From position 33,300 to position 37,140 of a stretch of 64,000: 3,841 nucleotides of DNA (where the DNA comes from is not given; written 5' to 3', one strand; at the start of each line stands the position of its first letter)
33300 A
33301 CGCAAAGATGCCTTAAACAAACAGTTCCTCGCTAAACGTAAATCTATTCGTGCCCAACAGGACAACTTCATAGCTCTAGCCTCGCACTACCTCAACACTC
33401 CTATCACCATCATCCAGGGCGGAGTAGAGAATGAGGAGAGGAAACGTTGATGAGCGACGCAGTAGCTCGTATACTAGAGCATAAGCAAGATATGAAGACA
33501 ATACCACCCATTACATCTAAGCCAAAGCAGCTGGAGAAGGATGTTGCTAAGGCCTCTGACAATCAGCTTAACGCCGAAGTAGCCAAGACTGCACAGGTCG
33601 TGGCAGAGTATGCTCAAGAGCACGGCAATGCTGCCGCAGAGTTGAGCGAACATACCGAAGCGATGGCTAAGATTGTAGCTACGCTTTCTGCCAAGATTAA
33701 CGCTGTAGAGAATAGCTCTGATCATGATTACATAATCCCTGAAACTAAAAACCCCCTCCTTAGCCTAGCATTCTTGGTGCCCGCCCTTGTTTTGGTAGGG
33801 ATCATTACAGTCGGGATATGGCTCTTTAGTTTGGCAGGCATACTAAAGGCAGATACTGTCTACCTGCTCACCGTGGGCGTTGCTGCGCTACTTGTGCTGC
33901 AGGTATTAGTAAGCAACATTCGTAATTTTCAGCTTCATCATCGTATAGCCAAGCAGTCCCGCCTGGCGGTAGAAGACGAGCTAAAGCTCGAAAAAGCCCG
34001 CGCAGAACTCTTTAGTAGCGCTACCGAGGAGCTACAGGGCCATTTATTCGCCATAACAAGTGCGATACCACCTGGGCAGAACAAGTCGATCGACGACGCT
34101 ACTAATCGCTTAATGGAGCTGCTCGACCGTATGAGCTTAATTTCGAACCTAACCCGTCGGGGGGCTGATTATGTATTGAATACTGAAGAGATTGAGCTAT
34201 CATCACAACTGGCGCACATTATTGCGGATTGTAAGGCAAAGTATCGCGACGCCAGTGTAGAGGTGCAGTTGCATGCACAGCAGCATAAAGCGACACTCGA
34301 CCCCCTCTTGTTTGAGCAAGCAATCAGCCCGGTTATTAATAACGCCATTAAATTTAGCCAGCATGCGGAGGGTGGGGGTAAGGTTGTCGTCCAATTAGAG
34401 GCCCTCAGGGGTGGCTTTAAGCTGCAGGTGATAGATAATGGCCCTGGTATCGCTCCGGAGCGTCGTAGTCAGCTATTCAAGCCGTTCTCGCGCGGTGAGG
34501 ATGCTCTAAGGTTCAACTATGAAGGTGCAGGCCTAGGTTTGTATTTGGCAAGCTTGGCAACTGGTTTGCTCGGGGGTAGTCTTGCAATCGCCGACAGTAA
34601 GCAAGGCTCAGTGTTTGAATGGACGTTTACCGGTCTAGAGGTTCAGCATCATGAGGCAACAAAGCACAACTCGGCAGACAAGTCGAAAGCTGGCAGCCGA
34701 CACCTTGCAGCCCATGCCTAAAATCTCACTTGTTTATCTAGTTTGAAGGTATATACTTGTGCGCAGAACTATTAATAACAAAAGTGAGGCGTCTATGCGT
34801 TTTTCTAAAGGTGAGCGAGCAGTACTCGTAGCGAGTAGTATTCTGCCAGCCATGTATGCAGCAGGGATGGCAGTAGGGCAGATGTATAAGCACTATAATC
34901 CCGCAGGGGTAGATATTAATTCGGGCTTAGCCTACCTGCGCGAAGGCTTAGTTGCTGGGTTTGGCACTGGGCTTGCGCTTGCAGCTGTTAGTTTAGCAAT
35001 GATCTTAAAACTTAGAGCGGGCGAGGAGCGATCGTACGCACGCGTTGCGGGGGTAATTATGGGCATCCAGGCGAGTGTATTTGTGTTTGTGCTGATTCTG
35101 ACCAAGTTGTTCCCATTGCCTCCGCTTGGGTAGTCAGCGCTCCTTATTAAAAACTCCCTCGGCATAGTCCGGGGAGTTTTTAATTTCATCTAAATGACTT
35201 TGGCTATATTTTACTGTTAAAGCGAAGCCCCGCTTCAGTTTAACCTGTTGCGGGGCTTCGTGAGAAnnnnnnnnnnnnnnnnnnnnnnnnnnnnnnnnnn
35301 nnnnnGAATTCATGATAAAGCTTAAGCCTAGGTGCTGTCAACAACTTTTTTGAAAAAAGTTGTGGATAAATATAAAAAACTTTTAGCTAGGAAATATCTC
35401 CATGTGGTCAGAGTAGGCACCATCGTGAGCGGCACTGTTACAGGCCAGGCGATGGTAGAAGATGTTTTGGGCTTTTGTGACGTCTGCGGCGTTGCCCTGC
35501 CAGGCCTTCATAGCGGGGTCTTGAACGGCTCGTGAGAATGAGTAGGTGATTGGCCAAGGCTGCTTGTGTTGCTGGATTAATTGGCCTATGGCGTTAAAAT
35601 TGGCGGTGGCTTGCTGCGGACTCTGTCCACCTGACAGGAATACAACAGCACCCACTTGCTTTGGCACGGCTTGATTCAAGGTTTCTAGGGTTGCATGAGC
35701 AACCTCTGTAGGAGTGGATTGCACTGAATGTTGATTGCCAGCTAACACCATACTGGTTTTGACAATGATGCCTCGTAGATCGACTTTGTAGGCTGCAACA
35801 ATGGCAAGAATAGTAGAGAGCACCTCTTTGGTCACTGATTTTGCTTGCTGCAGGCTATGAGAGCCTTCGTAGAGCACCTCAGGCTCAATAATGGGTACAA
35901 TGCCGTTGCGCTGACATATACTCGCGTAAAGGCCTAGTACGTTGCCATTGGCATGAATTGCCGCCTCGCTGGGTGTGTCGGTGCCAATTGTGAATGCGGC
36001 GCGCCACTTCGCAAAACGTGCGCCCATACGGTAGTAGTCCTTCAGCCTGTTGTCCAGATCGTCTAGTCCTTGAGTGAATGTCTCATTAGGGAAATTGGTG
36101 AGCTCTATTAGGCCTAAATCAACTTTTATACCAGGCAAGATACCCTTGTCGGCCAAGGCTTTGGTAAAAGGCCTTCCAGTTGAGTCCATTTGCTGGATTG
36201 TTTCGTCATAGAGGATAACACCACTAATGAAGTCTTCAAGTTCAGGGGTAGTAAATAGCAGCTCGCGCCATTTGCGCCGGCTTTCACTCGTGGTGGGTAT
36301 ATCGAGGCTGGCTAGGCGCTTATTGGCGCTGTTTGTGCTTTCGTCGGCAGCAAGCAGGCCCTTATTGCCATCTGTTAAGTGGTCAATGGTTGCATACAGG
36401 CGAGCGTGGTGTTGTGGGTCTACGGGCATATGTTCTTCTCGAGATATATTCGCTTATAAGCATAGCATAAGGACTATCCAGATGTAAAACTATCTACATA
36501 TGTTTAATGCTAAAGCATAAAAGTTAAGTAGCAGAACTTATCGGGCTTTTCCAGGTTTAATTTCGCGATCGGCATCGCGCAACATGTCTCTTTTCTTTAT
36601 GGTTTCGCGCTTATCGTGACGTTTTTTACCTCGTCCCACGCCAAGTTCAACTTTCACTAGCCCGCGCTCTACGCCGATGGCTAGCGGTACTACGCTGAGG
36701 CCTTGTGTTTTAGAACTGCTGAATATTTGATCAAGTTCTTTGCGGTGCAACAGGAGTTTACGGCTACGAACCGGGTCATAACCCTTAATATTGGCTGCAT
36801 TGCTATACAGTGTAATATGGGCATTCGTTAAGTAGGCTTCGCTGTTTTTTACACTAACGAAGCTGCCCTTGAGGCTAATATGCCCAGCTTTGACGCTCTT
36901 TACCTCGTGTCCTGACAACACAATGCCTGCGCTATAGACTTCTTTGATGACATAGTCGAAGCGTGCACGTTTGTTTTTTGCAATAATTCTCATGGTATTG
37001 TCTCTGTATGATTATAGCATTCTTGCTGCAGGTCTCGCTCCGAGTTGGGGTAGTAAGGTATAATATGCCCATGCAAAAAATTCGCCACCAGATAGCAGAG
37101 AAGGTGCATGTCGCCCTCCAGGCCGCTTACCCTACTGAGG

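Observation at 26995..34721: Giant NHL/Ig-domain extracellular protein whose cytoplasmic tail is a HisKA H-box, with the ATPase half of the kinase on the next, frame-shifted ORF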

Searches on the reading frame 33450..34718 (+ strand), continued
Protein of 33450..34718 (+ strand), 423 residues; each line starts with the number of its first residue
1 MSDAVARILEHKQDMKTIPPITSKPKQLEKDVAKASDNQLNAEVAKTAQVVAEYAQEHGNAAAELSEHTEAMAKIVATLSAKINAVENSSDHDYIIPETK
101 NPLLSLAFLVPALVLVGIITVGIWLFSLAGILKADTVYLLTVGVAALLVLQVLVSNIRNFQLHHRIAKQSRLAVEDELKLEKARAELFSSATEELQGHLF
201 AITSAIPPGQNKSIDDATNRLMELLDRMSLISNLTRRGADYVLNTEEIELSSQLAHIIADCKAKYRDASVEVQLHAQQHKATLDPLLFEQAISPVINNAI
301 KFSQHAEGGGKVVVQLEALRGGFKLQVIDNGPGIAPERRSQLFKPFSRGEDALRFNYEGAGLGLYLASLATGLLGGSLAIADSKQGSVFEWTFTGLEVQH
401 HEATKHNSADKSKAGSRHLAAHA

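Call 57: search_protein_families(library=pfam, proteins=[P0219, P0275, P0124, P0165], max_evalue=0.01)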
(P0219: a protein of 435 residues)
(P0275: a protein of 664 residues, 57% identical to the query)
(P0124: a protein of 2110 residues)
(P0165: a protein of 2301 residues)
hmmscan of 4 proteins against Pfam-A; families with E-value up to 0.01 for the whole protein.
P0219 (435 aa): 2 families
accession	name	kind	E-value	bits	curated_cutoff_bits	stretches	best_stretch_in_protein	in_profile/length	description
PF02518.31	HATPase_c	-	4.7e-16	59.7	26.4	1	335-433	9-105/111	Histidine kinase-, DNA gyrase B-, and HSP90-like ATPase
PF00512.31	HisKA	-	0.00069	20.1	26.9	1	67-114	2-48/66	His Kinase A (phospho-acceptor) domain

P0275 (664 aa): 2 families
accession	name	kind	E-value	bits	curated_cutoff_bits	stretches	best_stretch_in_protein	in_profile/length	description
PF02518.31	HATPase_c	-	3.4e-18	66.5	26.4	1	561-660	9-106/111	Histidine kinase-, DNA gyrase B-, and HSP90-like ATPase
PF00512.31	HisKA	-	4.6e-05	23.8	26.9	1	292-339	2-48/66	His Kinase A (phospho-acceptor) domain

P0124 (2110 aa): 5 families
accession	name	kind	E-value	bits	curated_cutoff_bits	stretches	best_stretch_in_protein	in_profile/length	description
PF02518.31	HATPase_c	-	1.1e-21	77.7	26.4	1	1992-2101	2-108/111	Histidine kinase-, DNA gyrase B-, and HSP90-like ATPase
PF05345.18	He_PIG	-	1.3e-18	67.6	24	2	978-1051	12-95/96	Putative Ig domain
PF25174.1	Beta-prop_THOC3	-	1.4e-05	24.7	305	0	134-195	64-165/272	THOC3 beta-propeller domain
PF17936.7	Big_6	-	0.0014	19.2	27.6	0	25-85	10-71/83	Bacterial Ig domain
PF10282.15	Lactonase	-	0.0043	16.8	21.7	0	598-629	232-262/344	Lactonase, 7-bladed beta-propeller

P0165 (2301 aa): 4 families
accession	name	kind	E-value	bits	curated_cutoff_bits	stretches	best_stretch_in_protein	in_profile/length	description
PF02518.31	HATPase_c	-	8.6e-21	74.9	26.4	1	2175-2282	4-109/111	Histidine kinase-, DNA gyrase B-, and HSP90-like ATPase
PF00041.27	fn3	-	1.7e-14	54.2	25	2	565-650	1-83/84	Fibronectin type III domain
PF25059.1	FN3_DSCAM-DSCAML_C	-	0.00071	20.3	39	0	590-641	21-70/89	DSCAM/DSCAML C-terminal Fn3-like domain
PF07581.17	Glug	-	0.0067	17.2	20.5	0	217-240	2-27/28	The GLUG motif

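Call 58: find_encoding_contigs(protein=P0337, flank=8000, max_places=1)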
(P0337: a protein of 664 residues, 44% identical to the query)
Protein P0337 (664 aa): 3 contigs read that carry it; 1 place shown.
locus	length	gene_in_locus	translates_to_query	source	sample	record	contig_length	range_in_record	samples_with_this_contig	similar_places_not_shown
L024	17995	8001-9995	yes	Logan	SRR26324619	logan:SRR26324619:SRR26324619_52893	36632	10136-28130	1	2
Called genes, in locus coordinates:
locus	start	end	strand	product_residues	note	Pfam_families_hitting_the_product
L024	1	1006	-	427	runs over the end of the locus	PF00675:Peptidase_M16, PF05193:Peptidase_M16_C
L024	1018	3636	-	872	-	PF07517:SecA_DEAD, PF01043:SecA_PP_bind, PF21090:P-loop_SecA, PF07516:SecA_SW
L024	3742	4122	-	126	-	PF02482:Ribosomal_S30AE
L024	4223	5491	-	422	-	PF02403:Seryl_tRNA_N, PF00587:tRNA-synt_2b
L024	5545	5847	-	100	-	-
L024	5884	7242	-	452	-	PF12704:MacB_PCD, PF02687:FtsX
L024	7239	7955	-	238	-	PF13555:AAA_29 (faint), PF00005:ABC_tran, PF02463:SMC_N (faint), PF13304:AAA_21 (faint)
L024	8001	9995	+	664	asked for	PF02518:HATPase_c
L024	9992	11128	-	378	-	PF26514:DUF8173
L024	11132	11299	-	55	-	-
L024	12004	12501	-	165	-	PF04307:YdjM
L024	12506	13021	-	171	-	-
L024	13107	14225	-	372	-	PF22807:TrAA12 (weak), PF07995:GSDH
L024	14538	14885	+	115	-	PF09966:DUF2200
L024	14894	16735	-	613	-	-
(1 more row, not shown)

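Call 59: find_encoding_contigs(protein=P0358, flank=8000, max_places=1)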
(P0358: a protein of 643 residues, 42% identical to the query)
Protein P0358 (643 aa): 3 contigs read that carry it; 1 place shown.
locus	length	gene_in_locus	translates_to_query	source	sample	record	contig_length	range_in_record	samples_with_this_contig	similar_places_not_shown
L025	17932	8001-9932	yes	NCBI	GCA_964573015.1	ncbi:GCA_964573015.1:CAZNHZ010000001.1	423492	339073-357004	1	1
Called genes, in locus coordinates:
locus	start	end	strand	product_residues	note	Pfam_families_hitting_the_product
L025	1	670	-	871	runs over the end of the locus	PF07517:SecA_DEAD, PF01043:SecA_PP_bind, PF21090:P-loop_SecA, PF07516:SecA_SW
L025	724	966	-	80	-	-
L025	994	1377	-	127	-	PF02482:Ribosomal_S30AE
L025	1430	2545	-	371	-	PF01180:DHO_dh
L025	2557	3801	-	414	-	PF02403:Seryl_tRNA_N, PF00587:tRNA-synt_2b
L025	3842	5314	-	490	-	PF04024:PspC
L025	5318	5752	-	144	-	PF03551:PadR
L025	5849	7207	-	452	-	PF12704:MacB_PCD, PF02687:FtsX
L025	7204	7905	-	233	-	PF00005:ABC_tran, PF02463:SMC_N (faint)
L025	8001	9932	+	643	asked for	PF00512:HisKA (faint), PF02518:HATPase_c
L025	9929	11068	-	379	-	PF04519:Bactofilin (weak), PF26514:DUF8173 (weak)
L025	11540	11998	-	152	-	PF02698:DUF218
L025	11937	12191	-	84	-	-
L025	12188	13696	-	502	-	PF01336:tRNA_anti-codon, PF00152:tRNA-synt_2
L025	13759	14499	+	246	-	PF02463:SMC_N (faint), PF00005:ABC_tran, PF13304:AAA_21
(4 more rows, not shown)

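Call 62: predict_structure(alignment_id=A3)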
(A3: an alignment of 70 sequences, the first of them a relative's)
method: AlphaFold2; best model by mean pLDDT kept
length: 435 residues; sequences in the alignment: 70
mean_pLDDT: 83.4   pTM: 0.69
mean pLDDT of the five models: 83.4, 80.0, 77.7, 75.3, 69.1
residues with pLDDT >= 90: 114; 70-90: 273; 50-70: 37; < 50: 11
segments of 3 or more residues with pLDDT < 50: 388-398
pLDDT, mean of each block of 10 residues (from residue 1): 80 88 90 92 89 87 84 81 93 89 93 92 81 79 73 91 89 84 91 92 87 88 87 90 93 89 90 84 66 90 91 87 85 86 80 81 72 69 59 43 78 83 72 78
secondary structure, 60 per line:
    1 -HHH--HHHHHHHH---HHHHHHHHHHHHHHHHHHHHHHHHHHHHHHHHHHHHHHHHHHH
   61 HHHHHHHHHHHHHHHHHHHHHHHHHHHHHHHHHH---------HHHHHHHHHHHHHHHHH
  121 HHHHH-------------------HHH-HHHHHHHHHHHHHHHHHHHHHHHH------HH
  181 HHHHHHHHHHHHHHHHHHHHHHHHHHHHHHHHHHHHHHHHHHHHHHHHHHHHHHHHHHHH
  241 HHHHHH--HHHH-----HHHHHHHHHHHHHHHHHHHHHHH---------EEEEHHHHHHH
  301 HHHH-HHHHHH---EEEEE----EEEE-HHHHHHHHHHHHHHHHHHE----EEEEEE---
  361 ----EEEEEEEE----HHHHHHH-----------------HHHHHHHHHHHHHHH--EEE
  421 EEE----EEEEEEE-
elements in order: H7-14 H18-94 H104-125 H149-172 H179-246 H249-252 H258-280 E290-293 H294-304 H306-311 E315-319 E324-327 H329-346 E352-357 E365-372 H377-383 H401-415 E418-423 E428-434

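Call 65: fold_search(model_id=the predicted structure, library=pdb)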
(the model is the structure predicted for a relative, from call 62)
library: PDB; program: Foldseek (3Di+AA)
matches with E <= 10: 650; with E <= 0.001: 323
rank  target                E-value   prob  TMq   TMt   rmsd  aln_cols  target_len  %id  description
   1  9eut_A                6.6e-10  1.00  0.36  0.23   9.9       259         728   18  Cryo-EM structure of the full-length Pseudomonas aeruginosa bacteriophytochrome in its Pr state (released 2024-09-04)
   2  5c93_A                1.3e-09  1.00  0.35  0.60   6.8       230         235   20  Histidine kinase with ATP (released 2016-07-27)
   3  3dge_A                1.9e-09  1.00  0.34  0.60   9.0       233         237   19  Structure of a histidine kinase-response regulator complex reveals insights into Two-component signaling and a novel c (released 2009-07-07)
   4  6rfv_B                2.6e-09  1.00  0.34  0.61   9.0       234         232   19  Revisiting pH-gated conformational switch. Complex HK853-RR468 pH 7 (released 2020-02-19)
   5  6dk7_E                3.7e-09  1.00  0.38  0.69   4.0       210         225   18  RetS histidine kinase region with cobalt (released 2019-03-20)
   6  4u7o_A                3.9e-09  1.00  0.35  0.61   6.7       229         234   20  Active histidine kinase bound with ATP (released 2015-09-02)
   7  5uht_A                4.7e-09  1.00  0.34  0.59   8.9       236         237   19  Structure of the Thermotoga maritima HK853-BeF3-RR468 complex at pH 5.0 (released 2017-12-27)
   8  6rh0_B                5.1e-09  1.00  0.36  0.62   6.8       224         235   20  Revisiting pH-gated conformational switch. Complex HK853-RR468 pH 5.5 (released 2020-02-19)
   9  6rh8_A                5.3e-09  1.00  0.34  0.59   9.1       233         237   20  Revisiting pH-gated conformational switch. Complex HK853 mutant H260A -RR468 mutant D53A pH 5.3 (released 2020-02-19)
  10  6rgz_A                5.8e-09  1.00  0.35  0.61   6.9       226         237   21  Revisiting pH-gated conformational switch. Complex HK853-RR468 pH 6.5 (released 2020-02-19)
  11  9jfj_C                6.1e-09  1.00  0.40  0.71   5.0       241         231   20  Crystal structure of the cytoplasmic domain of ZraS in ADP-bound form (released 2025-03-26)
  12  6rh0_A                6.1e-09  1.00  0.36  0.62   6.7       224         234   20  Revisiting pH-gated conformational switch. Complex HK853-RR468 pH 5.5 (released 2020-02-19)
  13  9jfj_D                6.7e-09  1.00  0.32  0.56  17.1       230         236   19  Crystal structure of the cytoplasmic domain of ZraS in ADP-bound form (released 2025-03-26)
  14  4zki_B                6.7e-09  1.00  0.30  0.59   9.5       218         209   19  The crystal structure of Histidine Kinase YycG with ADP (released 2016-05-04)
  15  7cch                  7.3e-09  1.00  0.35  0.73   5.0       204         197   24  Acinetobacter baumannii histidine kinase AdeS (released 2021-06-23)
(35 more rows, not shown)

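Call 83: find_related_loci(query=A1, collection=metagenome_contigs, flank=2500)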
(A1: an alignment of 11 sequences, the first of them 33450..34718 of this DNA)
Query A1 (423 aa) in metagenome_contigs; peptide patterns used: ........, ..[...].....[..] (x = any residue, [..] = any of these).
204 stretches matched a pattern; 72 encode a relative of the query (tblastn E <= 1e-3); 72 distinct loci.
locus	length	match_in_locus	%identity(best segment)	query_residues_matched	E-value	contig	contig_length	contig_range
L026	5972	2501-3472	30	69-384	1e-37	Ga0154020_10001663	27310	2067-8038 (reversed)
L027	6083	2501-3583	27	29-379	5e-25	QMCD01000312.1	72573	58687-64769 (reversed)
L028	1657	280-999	29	139-386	1e-23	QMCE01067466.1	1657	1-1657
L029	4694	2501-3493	27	66-387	6e-23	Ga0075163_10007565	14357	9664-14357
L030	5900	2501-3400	25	108-409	2e-22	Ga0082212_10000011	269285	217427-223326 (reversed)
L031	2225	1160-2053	26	85-386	2e-22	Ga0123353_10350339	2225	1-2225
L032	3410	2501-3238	26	137-386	3e-22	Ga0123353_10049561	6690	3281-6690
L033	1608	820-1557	26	137-386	4e-22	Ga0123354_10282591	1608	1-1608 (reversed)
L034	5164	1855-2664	26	108-379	9e-22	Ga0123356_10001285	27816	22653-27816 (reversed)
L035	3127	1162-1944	28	132-394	9e-22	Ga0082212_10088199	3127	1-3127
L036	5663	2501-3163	25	157-379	2e-20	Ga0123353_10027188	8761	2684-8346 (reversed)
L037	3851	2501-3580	25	44-418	2e-20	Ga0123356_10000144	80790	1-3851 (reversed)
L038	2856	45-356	40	287-392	7e-18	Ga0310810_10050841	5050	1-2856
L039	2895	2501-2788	45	287-386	4e-17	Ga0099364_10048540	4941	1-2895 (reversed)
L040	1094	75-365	43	287-386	1e-17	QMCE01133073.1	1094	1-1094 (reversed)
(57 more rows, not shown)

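Call 86: search_solved_structures(query=A1, max_evalue=0.00001, show_alignments=2)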
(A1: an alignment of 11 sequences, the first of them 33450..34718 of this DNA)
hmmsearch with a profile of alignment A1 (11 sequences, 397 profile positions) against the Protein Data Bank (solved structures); distinct sequences matched with E-value up to 0.00001: 31.
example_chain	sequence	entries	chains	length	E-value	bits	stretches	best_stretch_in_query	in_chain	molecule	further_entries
2c2a_A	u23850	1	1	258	5.7e-17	64.7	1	189-358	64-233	SENSOR HISTIDINE KINASE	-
3dge_A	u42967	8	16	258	5.7e-17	64.7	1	189-358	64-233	Sensor protein | Histidine kinase | Sensor histidine kinase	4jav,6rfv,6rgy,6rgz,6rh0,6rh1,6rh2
5uht_A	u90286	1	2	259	5.7e-17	64.7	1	189-358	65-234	Sensor histidine kinase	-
6azr_A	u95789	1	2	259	5.7e-17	64.7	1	189-358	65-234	Sensor histidine kinase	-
6rh7_A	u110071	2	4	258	6.7e-17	64.5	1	189-358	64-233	Sensor histidine kinase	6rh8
4jas_A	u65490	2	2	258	1.7e-16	63.1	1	191-358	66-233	Histidine kinase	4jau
7cch_A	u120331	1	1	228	3.1e-14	55.7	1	217-365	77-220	AdeS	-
3jz3_A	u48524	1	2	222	4.7e-12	48.5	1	196-363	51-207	Sensor protein qseC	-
4biz_A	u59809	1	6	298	4.8e-12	48.5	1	191-348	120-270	SENSOR PROTEIN CPXA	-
4biu_A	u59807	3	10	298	5.1e-12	48.4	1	192-348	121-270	SENSOR PROTEIN CPXA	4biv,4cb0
4biw_A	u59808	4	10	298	5.2e-12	48.4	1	192-348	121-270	SENSOR PROTEIN CPXA | Sensor histidine kinase CpxA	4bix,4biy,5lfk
1bxd_A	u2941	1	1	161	1e-11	47.4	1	221-366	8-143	PROTEIN (OSMOLARITY SENSOR PROTEIN (ENVZ))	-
4kp4_A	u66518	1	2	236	2.5e-11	46.2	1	221-366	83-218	Osmolarity sensor protein EnvZ, Histidine kinase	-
6paj_A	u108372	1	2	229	2.7e-11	46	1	191-368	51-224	Sensor protein SrrB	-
4cti_A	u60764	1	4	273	3.6e-11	45.6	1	221-364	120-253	OSMOLARITY SENSOR PROTEIN ENVZ, AF1503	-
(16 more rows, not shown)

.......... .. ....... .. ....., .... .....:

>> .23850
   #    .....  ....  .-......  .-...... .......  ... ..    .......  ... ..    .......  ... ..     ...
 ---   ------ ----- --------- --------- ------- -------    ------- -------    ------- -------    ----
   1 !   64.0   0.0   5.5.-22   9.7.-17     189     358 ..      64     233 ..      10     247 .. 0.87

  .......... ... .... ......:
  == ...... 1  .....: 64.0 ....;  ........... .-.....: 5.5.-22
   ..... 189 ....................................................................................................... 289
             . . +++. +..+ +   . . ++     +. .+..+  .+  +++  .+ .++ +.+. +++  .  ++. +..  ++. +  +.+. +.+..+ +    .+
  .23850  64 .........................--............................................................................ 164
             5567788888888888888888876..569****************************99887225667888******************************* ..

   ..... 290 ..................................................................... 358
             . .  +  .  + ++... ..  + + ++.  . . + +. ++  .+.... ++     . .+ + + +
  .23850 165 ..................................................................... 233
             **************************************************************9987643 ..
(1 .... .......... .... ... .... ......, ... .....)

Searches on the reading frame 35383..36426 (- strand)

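Call 7: search_protein_families(library=pfam, proteins=[window:35383-36426:-], max_evalue=0.001)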
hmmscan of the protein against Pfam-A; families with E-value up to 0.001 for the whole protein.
window:35383-36426:- (347 aa): 1 family
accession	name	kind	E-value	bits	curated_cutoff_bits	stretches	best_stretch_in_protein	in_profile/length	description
PF00274.25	Glycolytic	-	3.3e-117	391.6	22.2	1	10-341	2-332/349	Fructose-bisphosphate aldolase class-I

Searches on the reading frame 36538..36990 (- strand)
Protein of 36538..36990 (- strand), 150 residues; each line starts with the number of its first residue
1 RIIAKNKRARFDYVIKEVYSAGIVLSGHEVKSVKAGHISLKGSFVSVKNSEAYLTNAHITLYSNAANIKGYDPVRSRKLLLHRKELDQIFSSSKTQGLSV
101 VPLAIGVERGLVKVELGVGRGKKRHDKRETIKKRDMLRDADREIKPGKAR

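Call 7: search_protein_families(library=pfam, proteins=[window:36538-36990:-], max_evalue=0.001)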
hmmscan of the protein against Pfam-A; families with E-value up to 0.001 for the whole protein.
window:36538-36990:- (150 aa): 1 family
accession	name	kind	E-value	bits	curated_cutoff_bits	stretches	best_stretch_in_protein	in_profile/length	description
PF01668.23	SmpB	-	5e-52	176.1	27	1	3-145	1-142/143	SmpB protein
